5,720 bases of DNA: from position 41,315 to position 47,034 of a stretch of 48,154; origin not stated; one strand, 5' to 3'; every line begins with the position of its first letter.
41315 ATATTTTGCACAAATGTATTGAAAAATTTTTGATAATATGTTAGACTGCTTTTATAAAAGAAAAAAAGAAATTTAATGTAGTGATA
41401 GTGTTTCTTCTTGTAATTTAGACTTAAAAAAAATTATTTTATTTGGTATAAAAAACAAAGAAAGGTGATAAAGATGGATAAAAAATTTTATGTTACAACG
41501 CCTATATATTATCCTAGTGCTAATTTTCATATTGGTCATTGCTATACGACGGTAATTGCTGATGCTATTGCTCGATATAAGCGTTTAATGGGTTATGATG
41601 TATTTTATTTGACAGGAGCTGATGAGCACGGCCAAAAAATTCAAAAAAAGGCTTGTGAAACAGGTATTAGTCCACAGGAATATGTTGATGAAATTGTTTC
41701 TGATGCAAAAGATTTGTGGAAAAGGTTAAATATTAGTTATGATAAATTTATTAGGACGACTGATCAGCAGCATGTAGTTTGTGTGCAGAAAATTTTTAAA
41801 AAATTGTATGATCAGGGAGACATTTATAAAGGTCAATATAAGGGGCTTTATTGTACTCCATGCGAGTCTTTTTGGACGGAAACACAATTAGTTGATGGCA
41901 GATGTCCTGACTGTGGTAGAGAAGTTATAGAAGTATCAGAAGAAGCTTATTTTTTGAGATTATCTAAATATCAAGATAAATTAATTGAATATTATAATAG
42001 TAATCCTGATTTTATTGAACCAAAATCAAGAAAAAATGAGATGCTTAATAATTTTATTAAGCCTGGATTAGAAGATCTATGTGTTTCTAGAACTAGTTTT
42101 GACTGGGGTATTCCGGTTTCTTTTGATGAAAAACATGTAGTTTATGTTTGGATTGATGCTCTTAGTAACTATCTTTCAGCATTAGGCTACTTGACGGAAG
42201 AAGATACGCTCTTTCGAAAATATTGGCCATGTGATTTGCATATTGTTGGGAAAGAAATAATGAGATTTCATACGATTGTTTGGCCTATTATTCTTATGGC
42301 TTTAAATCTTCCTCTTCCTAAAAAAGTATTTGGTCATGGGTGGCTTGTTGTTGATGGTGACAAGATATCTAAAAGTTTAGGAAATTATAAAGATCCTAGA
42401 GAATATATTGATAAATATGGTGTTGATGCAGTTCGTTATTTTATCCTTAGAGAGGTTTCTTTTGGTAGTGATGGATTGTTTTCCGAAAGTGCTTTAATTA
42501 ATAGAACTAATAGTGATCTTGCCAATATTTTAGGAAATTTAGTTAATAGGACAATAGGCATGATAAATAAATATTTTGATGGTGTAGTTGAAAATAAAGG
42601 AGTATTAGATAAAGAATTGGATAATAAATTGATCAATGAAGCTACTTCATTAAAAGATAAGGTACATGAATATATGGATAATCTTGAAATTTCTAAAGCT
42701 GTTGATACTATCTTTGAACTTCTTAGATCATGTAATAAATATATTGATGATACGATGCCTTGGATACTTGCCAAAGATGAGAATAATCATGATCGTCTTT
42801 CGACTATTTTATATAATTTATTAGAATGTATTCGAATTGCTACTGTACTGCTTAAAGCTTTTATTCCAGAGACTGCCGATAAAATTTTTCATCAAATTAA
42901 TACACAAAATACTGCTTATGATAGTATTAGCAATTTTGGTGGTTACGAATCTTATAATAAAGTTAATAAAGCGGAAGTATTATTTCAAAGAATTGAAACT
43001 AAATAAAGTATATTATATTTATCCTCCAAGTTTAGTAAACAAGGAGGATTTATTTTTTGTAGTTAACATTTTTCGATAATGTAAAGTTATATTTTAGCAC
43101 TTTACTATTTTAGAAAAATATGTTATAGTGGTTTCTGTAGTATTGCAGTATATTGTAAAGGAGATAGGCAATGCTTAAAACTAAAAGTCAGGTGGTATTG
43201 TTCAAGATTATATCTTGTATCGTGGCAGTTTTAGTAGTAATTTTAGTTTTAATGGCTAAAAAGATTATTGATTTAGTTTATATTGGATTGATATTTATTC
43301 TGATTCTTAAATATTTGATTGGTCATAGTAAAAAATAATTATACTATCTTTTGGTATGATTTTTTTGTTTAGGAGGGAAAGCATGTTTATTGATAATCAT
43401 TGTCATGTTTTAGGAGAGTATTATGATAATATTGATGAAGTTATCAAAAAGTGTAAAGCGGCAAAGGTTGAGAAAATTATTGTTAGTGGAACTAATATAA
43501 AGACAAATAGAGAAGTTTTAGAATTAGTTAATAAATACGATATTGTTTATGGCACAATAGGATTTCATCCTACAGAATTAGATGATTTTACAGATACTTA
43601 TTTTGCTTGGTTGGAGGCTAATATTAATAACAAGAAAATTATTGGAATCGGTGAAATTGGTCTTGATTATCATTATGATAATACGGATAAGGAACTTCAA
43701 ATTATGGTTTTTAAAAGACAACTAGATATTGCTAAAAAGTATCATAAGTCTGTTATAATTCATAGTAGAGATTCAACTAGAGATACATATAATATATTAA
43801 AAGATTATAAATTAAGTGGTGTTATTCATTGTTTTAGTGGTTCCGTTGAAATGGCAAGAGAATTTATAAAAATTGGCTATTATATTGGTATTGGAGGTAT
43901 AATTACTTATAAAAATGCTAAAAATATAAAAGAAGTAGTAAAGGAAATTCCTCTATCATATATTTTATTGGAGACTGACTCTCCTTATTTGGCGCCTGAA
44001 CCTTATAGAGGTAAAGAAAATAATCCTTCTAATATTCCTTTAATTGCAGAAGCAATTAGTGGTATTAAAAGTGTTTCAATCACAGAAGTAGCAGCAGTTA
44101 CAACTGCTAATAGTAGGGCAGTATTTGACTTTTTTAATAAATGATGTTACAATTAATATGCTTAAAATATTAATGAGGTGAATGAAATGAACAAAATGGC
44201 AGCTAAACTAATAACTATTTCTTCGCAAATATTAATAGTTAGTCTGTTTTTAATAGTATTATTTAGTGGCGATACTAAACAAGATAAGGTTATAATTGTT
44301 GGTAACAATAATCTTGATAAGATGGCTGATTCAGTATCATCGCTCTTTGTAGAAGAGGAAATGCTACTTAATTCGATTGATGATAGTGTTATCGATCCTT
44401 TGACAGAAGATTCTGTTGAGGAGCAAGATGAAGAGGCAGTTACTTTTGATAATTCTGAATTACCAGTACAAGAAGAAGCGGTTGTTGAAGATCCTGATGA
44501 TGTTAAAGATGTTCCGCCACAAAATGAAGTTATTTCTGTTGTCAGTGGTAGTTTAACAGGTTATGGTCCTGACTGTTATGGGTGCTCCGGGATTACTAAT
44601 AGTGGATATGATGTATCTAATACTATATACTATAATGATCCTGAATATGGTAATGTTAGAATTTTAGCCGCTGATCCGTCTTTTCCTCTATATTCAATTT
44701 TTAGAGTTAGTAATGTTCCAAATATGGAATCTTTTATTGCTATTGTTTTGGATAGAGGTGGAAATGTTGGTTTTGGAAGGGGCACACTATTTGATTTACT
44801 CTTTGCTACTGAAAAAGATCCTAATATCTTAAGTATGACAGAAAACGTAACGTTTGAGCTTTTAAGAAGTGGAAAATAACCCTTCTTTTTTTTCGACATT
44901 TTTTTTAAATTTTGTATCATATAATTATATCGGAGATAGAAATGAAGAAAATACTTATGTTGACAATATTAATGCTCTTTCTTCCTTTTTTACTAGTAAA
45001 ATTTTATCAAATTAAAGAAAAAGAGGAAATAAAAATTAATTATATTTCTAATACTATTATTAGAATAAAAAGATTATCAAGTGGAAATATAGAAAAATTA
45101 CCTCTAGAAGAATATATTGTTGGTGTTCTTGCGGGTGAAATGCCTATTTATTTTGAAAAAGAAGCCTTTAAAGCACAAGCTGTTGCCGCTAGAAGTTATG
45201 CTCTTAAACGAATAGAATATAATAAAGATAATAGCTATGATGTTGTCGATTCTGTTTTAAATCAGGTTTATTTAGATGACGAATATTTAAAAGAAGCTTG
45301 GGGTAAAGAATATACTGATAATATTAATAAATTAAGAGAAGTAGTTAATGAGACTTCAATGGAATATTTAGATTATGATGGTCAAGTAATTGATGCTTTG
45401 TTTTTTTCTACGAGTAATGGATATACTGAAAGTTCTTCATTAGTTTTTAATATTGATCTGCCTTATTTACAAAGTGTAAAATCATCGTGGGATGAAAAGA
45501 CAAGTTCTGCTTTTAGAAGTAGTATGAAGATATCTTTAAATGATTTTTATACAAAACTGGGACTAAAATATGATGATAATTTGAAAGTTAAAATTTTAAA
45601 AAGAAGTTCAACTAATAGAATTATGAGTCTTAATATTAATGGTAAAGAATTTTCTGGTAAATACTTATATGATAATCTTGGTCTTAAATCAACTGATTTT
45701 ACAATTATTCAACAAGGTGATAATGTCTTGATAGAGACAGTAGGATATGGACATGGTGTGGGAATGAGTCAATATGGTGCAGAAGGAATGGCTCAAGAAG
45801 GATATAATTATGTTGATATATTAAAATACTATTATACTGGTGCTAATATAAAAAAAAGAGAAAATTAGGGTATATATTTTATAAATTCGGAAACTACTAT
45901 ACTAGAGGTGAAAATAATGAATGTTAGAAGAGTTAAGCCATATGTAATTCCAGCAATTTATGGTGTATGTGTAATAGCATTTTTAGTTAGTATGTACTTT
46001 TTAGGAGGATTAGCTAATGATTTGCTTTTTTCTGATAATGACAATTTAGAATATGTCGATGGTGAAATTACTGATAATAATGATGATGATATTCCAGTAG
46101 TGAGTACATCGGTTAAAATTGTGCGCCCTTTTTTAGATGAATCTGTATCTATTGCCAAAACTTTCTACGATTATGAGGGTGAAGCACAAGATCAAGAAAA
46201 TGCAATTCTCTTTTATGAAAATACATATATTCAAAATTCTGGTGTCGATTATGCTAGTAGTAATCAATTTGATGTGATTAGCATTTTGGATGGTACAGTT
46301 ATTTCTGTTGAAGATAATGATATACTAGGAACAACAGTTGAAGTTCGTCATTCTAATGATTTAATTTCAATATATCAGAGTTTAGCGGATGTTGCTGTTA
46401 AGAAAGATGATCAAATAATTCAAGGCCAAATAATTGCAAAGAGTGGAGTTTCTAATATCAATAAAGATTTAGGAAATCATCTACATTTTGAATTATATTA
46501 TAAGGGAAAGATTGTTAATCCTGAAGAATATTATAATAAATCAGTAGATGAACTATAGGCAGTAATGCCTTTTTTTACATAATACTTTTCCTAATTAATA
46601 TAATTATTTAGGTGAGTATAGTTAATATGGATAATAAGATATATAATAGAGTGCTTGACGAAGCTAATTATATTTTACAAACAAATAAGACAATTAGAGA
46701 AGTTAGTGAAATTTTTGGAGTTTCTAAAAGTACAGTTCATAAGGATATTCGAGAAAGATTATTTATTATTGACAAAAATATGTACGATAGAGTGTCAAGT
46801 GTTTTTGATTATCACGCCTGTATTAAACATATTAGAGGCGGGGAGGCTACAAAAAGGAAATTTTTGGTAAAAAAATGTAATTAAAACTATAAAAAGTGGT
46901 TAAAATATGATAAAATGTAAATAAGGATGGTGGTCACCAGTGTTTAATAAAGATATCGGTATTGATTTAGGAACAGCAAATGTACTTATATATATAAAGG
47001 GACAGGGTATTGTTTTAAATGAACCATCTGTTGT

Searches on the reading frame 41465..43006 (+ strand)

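Call 9: search_protein_families(library=ncbifam, proteins=[window:41465-43006:+], max_evalue=1e-10)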
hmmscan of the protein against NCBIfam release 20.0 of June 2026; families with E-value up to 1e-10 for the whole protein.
window:41465-43006:+ (513 aa): 18 families
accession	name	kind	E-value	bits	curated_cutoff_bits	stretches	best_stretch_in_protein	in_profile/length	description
NF008900.0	PRK12267.1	equivalog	3.3e-242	805.6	598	1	4-512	2-512/648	methionine--tRNA ligase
TIGR00398.1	metG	equivalog_domain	6.4e-173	576.3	336.35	1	8-511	1-530/530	methionine--tRNA ligase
NF008860.0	PRK11893.2-2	equivalog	2.9e-110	369.9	761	3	249-507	321-577/583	methionine--tRNA ligase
NF001100.0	PRK00133.1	equivalog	3e-109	366.5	587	2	159-513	187-534/676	methionine--tRNA ligase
TIGR00422.1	valS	equivalog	1.8e-42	145.4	612.1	2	222-488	447-706/863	valine--tRNA ligase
NF009687.0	PRK13208.1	equivalog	3.1e-42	144.7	738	2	222-491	455-718/801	valine--tRNA ligase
TIGR00392.1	ileS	equivalog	3.3e-36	124.8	621.4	1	223-484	533-794/861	isoleucine--tRNA ligase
TIGR00396.1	leuS_bact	equivalog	1e-35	123.2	548.4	1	5-177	28-204/843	leucine--tRNA ligase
NF004349.1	PRK05729.1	equivalog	1.3e-35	122.9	704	1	236-482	451-687/860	valine--tRNA ligase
NF008957.0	PRK12300.1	subfamily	9.9e-28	96.6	677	2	250-496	574-795/946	leucine--tRNA ligase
TIGR00395.1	leuS_arch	equivalog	1.6e-25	89.3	648.5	1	250-491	568-787/938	leucine--tRNA ligase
NF000540.1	alt_ValS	exception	5.2e-23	80.9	900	1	241-477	513-742/827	valine--tRNA ligase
NF008859.0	PRK11893.2-1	equivalog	4.5e-22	78.7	553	1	6-153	2-150/498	methionine--tRNA ligase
TIGR00435.1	cysS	equivalog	4e-20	72.3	340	0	289-429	254-381/466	cysteine--tRNA ligase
NF011492.0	PRK14900.1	equivalog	1.4e-18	66.2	1783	0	223-488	454-720/1044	valine--tRNA ligase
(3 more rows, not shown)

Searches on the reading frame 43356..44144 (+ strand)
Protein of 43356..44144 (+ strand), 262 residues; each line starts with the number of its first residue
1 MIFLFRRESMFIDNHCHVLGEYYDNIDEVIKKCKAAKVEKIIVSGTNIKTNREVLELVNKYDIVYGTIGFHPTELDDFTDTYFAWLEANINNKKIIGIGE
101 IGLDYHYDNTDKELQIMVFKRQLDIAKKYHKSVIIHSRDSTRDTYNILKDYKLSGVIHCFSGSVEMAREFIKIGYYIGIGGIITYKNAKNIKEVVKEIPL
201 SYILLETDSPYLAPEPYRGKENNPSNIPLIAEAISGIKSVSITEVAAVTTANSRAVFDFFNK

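Call 9: search_protein_families(library=ncbifam, proteins=[window:43356-44144:+], max_evalue=1e-10)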
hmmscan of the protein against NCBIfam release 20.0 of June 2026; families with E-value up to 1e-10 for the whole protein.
window:43356-44144:+ (262 aa): 5 families
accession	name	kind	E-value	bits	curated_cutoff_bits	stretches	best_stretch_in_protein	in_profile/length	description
TIGR00010.1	TIGR00010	subfamily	1.4e-86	290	206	1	11-258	1-252/253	YchF/TatD family DNA exonuclease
NF008075.0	PRK10812.1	equivalog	4.2e-58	196.7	438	1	10-257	2-254/265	metal-dependent hydrolase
NF008522.0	PRK11449.1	equivalog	1.3e-47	162.1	481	1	10-258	4-257/259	metal-dependent hydrolase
NF007745.0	PRK10425.1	equivalog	1.4e-38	132.6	395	1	23-258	14-257/260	3'-5' ssDNA/RNA exonuclease TatD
NF041926.1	QatD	equivalog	2.5e-28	98.8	230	1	13-255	1-238/239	Qat anti-phage system TatD family nuclease QatD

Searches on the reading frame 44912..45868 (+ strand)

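Call 10: search_protein_families(library=pfam, proteins=[window:44912-45868:+], max_evalue=0.00001)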
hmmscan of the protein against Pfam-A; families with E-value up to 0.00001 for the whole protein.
window:44912-45868:+ (318 aa): 1 family
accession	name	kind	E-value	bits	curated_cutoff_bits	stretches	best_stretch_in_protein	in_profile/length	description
PF08486.15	SpoIID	-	2.7e-22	79.7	23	1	58-155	6-97/97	Stage II sporulation protein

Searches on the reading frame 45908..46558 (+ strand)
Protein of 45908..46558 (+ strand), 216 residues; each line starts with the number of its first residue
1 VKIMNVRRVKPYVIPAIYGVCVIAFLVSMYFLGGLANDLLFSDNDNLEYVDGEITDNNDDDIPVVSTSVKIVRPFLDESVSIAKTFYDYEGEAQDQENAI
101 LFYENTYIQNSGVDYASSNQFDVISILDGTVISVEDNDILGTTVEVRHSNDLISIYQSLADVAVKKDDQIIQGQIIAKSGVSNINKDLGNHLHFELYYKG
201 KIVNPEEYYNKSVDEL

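Call 10: search_protein_families(library=pfam, proteins=[window:45908-46558:+], max_evalue=0.00001)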
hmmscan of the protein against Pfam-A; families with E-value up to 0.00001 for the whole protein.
window:45908-46558:+ (216 aa): 1 family
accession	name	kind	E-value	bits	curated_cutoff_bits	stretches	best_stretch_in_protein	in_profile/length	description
PF01551.29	Peptidase_M23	-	5e-21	75.1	28.7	1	110-205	3-96/96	Peptidase family M23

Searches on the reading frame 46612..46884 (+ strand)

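Call 10: search_protein_families(library=pfam, proteins=[window:46612-46884:+], max_evalue=0.00001)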
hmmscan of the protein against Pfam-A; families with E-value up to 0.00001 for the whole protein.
window:46612-46884:+ (90 aa): 1 family
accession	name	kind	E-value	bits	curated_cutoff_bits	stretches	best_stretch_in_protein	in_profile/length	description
PF12116.14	SpoIIID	-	6.6e-27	93.9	27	1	9-85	3-79/82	Stage III sporulation protein D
